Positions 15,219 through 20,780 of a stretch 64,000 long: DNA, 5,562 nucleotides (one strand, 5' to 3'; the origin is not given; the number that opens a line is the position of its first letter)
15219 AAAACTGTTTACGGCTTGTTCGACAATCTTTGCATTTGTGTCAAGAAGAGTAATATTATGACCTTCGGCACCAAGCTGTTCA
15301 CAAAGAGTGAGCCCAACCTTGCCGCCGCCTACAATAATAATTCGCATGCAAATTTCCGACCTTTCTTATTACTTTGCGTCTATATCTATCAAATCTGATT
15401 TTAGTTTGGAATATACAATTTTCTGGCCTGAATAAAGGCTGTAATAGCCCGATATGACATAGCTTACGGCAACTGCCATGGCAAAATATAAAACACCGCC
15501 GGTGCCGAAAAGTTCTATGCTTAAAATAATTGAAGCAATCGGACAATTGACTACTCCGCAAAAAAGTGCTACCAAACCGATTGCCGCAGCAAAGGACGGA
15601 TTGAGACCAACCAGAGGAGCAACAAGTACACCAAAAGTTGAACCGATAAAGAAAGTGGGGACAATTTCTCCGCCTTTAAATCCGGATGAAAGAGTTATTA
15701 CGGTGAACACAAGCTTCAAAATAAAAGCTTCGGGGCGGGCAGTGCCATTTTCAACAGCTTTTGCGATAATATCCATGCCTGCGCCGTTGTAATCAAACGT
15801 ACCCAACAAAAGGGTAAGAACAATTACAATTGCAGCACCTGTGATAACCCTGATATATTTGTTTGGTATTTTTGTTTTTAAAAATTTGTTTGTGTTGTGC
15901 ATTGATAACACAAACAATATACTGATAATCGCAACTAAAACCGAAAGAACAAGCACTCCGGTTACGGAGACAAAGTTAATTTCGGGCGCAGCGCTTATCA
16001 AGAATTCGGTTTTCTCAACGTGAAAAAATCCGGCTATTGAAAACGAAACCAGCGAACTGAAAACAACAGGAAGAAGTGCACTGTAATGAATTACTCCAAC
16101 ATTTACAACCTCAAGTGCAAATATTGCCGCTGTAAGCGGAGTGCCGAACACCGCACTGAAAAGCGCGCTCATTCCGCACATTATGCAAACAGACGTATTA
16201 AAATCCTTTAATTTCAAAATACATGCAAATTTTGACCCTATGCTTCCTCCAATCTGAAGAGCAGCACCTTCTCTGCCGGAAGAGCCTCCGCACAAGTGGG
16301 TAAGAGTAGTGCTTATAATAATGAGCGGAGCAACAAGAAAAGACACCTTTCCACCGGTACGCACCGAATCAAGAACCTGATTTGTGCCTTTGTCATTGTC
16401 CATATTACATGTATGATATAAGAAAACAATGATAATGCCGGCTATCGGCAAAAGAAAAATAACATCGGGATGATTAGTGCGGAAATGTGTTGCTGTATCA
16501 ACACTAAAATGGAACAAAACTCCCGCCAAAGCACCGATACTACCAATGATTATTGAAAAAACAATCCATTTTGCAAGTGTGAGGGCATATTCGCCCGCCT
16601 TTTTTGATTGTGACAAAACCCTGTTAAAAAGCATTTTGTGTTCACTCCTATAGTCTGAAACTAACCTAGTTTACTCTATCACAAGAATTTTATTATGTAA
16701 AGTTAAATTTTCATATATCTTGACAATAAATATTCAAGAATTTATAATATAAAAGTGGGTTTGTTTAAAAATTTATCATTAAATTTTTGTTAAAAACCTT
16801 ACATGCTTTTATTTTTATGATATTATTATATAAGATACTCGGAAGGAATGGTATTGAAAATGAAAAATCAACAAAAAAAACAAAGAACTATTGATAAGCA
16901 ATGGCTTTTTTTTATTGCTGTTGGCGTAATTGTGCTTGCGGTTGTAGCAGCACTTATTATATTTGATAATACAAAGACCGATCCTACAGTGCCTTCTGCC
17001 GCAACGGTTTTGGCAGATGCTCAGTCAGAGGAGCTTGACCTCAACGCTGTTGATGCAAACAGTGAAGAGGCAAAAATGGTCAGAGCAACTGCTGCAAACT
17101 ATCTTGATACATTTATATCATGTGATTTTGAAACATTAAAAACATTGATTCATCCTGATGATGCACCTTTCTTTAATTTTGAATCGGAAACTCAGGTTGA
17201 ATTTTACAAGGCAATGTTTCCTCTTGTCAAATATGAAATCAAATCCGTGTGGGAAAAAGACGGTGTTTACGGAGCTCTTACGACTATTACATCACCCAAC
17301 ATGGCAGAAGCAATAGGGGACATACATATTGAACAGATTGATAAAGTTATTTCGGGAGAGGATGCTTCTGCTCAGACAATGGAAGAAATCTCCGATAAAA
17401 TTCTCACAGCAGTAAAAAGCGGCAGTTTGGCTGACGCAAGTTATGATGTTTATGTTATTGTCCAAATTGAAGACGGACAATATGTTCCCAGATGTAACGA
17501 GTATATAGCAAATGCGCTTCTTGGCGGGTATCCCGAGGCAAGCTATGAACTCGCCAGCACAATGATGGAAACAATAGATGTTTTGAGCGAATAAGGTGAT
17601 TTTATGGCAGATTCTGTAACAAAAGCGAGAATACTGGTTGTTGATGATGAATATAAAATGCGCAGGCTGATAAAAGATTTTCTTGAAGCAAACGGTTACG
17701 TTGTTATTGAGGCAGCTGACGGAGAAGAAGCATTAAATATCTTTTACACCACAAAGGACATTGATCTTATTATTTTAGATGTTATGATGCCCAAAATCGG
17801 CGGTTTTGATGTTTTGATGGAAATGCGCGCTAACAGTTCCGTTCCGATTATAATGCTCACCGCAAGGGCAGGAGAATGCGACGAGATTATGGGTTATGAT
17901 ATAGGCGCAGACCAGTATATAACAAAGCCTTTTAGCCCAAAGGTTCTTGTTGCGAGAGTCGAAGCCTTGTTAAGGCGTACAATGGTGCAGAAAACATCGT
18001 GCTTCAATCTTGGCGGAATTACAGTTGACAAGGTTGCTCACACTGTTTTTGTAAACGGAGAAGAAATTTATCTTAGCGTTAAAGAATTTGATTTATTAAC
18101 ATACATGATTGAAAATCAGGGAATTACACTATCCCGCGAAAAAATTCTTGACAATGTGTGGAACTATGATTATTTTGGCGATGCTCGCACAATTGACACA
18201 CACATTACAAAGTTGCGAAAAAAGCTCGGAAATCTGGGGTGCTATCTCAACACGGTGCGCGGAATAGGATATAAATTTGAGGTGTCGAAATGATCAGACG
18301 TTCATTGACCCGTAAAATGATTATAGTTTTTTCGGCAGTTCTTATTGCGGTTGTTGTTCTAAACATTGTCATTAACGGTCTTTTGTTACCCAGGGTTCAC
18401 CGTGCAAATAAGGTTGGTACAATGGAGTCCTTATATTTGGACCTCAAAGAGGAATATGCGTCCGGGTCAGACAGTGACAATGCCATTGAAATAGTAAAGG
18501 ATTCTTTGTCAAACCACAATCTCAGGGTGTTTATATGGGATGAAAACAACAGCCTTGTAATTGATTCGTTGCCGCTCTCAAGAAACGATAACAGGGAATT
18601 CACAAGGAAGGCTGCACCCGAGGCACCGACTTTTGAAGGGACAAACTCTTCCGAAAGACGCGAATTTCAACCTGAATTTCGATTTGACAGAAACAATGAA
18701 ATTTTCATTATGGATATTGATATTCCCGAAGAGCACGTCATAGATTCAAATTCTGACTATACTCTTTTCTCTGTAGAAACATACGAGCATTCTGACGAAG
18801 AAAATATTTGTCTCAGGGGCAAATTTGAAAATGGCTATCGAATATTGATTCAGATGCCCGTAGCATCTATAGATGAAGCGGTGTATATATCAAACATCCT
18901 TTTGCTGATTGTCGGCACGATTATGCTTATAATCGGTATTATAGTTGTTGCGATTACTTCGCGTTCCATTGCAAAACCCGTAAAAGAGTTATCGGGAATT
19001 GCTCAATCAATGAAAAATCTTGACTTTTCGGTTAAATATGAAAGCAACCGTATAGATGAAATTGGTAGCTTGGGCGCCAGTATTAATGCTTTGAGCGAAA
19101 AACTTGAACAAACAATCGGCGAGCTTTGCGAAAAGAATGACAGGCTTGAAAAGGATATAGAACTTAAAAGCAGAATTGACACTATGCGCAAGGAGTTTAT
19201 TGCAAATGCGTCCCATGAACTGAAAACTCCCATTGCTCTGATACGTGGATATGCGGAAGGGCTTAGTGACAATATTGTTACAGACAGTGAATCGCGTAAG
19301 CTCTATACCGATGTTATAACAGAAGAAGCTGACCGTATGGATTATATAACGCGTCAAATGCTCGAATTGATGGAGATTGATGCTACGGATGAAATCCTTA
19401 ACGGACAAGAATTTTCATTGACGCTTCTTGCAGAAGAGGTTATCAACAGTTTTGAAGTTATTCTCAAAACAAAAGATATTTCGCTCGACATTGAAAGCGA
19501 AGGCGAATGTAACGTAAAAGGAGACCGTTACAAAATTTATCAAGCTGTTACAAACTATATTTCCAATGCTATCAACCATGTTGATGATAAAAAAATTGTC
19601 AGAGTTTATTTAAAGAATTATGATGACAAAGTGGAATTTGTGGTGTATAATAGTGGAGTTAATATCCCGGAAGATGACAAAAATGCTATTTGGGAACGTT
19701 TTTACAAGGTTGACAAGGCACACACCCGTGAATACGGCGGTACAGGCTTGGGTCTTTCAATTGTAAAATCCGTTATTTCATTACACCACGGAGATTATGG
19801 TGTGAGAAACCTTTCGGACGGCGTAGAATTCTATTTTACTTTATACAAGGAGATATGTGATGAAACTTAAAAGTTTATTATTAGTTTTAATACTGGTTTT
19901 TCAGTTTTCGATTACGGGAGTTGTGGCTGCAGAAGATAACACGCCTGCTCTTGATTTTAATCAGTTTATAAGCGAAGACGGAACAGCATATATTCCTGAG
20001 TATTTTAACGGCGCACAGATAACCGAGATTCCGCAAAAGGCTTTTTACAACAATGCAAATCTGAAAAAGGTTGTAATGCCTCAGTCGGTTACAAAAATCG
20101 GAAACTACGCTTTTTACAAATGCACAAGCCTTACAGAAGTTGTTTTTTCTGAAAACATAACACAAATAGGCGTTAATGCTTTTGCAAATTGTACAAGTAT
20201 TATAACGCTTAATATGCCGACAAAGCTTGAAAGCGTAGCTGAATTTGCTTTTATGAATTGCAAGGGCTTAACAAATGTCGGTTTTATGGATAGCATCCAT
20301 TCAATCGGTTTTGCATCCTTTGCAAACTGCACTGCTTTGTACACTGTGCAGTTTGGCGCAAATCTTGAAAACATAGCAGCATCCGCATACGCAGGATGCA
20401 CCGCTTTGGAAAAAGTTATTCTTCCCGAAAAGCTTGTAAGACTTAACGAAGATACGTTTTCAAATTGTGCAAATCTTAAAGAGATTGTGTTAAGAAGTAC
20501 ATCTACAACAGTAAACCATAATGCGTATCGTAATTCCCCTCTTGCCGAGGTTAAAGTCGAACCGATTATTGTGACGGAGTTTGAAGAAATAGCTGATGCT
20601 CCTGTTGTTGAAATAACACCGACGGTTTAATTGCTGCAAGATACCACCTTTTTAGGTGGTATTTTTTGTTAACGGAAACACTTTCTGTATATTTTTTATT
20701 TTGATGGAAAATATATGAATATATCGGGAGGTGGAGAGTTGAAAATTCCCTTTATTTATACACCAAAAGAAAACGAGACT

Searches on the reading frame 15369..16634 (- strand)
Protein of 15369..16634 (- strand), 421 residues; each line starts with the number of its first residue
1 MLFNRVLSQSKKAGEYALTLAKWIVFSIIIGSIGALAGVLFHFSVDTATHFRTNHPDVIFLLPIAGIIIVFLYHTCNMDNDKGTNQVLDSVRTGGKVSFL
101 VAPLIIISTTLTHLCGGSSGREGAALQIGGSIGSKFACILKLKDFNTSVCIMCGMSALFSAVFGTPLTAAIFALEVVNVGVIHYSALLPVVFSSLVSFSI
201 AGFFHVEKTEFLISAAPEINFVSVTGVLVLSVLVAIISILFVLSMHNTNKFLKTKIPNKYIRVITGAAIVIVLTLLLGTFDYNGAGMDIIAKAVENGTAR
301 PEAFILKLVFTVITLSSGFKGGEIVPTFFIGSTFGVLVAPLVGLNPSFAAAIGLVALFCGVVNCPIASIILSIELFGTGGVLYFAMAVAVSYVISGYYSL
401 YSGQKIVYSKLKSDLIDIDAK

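Call 44: search_protein_families(library=pfam, proteins=[window:15369-16634:-], max_evalue=0.00001)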
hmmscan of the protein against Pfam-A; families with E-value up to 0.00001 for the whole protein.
window:15369-16634:- (421 aa): 1 family
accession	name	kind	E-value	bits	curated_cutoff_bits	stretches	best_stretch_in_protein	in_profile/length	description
PF00654.25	Voltage_CLC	-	4.9e-61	207.3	24.8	1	66-395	2-345/346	Voltage gated chloride channel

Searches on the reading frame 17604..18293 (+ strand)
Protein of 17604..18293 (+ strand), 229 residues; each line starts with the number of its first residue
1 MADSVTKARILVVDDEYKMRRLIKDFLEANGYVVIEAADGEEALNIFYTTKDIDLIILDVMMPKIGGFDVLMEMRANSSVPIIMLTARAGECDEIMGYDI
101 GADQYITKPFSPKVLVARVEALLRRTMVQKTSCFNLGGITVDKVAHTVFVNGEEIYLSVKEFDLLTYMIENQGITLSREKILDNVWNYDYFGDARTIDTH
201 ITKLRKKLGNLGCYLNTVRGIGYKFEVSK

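Call 45: search_protein_families(library=pfam, proteins=[window:17604-18293:+], max_evalue=0.00001)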
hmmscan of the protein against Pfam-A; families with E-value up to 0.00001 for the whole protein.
window:17604-18293:+ (229 aa): 2 families
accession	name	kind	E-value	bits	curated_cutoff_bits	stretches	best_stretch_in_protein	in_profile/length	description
PF00072.30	Response_reg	-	9.6e-30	103.4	30.2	1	10-120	1-111/111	Response regulator receiver domain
PF00486.34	Trans_reg_C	-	1.6e-25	89.4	26.2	1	152-225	1-77/77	Transcriptional regulatory protein, C terminal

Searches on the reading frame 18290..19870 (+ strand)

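Call 44: search_protein_families(library=pfam, proteins=[window:18290-19870:+], max_evalue=0.00001)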
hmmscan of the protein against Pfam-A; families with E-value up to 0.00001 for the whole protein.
window:18290-19870:+ (526 aa): 3 families
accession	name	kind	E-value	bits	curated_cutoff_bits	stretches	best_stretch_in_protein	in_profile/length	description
PF02518.31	HATPase_c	-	1.5e-18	67.7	26.4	1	411-518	1-107/111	Histidine kinase-, DNA gyrase B-, and HSP90-like ATPase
PF00512.31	HisKA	-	1.9e-16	60.3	26.9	1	299-365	1-65/66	His Kinase A (phospho-acceptor) domain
PF00672.30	HAMP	-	6.1e-09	36.5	25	1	223-274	2-53/53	HAMP domain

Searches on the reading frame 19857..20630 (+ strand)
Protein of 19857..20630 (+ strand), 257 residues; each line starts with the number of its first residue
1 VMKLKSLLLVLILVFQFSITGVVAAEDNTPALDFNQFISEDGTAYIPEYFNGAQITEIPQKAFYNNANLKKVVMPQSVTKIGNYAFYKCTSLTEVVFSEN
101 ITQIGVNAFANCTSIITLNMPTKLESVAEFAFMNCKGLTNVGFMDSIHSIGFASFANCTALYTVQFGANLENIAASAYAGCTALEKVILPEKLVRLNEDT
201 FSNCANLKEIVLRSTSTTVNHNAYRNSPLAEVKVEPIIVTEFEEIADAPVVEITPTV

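Call 45: search_protein_families(library=pfam, proteins=[window:19857-20630:+], max_evalue=0.00001)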
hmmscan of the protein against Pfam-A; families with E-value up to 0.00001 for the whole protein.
window:19857-20630:+ (257 aa): 2 families
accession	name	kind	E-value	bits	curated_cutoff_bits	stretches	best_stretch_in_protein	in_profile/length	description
PF13306.12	LRR_5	-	1.1e-48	164.7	27.7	2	56-151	1-94/127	BspA type Leucine rich repeat region (6 copies)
PF13855.12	LRR_8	-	2.6e-09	37.1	27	0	77-120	12-56/61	Leucine rich repeat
